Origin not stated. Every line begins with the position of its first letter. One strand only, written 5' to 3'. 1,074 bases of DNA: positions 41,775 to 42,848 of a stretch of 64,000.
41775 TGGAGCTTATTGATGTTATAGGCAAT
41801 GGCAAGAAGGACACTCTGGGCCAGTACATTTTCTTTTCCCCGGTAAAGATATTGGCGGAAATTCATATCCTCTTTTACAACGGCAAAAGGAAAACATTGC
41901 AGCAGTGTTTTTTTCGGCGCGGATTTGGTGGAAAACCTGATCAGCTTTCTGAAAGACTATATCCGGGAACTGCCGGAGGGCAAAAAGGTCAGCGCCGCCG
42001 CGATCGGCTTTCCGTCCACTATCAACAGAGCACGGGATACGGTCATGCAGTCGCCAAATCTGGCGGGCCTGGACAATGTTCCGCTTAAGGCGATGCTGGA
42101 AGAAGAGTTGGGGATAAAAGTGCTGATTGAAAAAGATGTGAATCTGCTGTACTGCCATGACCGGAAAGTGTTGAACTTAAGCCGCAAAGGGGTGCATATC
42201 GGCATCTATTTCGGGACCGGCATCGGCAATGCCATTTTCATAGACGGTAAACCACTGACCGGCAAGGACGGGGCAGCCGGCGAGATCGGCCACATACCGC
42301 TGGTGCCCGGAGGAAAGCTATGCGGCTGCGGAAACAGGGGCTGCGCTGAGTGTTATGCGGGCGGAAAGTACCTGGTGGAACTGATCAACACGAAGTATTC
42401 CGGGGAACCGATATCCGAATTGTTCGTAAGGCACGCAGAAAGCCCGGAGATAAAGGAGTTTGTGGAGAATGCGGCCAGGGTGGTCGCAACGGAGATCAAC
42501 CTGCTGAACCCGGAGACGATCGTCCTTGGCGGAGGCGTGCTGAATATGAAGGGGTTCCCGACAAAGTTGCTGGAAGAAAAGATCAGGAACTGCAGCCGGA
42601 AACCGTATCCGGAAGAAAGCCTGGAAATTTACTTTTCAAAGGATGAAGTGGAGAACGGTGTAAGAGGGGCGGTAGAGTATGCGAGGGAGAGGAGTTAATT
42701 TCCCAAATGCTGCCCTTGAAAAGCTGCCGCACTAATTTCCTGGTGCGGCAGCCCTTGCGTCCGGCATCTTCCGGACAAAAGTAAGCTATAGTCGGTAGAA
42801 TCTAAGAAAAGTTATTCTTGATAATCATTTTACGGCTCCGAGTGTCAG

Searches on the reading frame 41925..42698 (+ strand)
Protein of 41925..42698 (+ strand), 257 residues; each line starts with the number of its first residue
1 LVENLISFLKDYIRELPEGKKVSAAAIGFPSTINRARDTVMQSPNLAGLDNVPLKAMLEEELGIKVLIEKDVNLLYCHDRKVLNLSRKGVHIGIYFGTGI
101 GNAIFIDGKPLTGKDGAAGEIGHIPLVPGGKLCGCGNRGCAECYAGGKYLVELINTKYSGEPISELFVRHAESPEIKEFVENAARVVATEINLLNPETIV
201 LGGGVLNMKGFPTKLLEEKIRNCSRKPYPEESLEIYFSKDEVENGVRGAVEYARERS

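Call 13: search_protein_families(library=pfam, proteins=[window:41925-42698:+], max_evalue=0.001)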
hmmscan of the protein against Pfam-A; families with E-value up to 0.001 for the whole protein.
window:41925-42698:+ (257 aa): 1 family
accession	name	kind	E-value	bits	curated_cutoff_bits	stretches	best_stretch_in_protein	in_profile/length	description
PF00480.26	ROK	-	1.4e-48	166.4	22.9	1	3-254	37-292/294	ROK family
